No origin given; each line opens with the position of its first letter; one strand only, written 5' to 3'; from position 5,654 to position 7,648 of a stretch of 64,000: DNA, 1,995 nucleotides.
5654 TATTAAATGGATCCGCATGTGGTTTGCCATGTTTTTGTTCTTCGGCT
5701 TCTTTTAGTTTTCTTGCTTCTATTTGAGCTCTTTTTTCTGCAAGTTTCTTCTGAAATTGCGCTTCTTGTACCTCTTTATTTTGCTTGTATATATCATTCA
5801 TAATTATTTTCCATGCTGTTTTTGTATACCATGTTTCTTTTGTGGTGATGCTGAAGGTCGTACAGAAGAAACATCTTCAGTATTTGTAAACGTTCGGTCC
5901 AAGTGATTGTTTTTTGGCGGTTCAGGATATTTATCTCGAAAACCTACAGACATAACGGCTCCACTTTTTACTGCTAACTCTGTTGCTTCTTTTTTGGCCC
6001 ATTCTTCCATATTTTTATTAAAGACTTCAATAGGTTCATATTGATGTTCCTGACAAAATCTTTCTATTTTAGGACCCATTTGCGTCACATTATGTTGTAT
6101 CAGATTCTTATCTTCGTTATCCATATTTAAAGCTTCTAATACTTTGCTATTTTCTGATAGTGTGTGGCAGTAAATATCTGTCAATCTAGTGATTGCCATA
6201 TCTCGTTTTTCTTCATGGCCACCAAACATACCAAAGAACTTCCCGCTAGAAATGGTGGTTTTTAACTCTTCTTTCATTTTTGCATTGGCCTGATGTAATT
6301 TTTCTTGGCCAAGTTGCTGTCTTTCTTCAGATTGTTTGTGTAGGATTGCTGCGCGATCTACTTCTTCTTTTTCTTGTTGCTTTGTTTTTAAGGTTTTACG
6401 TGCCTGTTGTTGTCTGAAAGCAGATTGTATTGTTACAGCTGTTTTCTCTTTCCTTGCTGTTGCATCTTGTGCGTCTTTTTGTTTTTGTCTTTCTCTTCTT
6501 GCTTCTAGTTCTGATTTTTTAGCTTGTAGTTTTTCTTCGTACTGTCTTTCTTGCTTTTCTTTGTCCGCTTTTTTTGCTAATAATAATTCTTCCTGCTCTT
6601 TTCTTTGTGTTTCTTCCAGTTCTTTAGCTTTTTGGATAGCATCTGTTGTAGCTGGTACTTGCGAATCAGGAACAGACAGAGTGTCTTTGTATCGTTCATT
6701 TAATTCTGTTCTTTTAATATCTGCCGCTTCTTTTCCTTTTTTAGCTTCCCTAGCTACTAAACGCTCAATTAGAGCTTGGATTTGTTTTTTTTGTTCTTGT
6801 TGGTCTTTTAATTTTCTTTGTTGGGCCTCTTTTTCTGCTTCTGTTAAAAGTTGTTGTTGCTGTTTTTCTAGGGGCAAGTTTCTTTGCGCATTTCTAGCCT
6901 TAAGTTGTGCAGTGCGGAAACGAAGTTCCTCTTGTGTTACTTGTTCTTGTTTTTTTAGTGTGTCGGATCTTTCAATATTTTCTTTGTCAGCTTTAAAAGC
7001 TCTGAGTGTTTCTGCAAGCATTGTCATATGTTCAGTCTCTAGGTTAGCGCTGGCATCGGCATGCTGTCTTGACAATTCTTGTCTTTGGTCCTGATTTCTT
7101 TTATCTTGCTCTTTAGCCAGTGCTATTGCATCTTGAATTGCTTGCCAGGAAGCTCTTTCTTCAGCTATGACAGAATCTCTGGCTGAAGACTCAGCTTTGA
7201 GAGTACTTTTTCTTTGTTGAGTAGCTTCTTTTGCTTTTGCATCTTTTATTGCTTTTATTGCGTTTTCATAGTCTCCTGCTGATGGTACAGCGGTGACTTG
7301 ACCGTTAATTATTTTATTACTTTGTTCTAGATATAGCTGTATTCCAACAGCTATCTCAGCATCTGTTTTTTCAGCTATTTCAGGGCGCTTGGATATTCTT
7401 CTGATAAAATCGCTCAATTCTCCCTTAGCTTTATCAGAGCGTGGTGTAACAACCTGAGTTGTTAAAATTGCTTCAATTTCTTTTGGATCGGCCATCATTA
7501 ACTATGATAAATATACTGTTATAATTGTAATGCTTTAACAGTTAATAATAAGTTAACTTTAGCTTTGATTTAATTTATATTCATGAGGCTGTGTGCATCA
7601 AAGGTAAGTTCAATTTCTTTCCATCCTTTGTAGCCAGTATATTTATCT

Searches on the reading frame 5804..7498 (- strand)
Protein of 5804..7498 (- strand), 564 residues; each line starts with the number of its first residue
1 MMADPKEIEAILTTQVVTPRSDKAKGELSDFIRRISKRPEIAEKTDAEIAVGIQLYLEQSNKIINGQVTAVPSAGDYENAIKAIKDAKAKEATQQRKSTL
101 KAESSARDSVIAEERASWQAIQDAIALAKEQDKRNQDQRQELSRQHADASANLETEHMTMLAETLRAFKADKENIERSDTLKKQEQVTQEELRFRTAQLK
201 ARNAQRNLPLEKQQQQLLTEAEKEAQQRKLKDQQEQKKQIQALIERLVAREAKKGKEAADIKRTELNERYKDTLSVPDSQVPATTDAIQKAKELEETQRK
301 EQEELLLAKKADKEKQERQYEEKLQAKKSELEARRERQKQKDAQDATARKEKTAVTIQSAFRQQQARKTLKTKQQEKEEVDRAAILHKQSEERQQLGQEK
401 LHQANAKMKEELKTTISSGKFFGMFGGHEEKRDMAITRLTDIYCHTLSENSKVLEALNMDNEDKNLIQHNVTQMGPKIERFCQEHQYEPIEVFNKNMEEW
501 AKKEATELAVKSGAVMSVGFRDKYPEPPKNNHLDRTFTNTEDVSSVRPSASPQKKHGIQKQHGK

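Call 79: search_protein_families(library=pfam, proteins=[window:5804-7498:-], max_evalue=0.00001)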
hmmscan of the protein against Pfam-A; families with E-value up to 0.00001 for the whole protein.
window:5804-7498:- (564 aa): 0 families

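Call 99: search_protein_families(library=pfam, proteins=[window:5804-7498:-], max_evalue=0.05)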
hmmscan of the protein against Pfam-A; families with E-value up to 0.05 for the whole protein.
window:5804-7498:- (564 aa): 1 family
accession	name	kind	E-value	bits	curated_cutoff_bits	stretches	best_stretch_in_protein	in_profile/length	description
PF00612.33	IQ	-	0.032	14.4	20.3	0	353-371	3-21/21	IQ calmodulin-binding motif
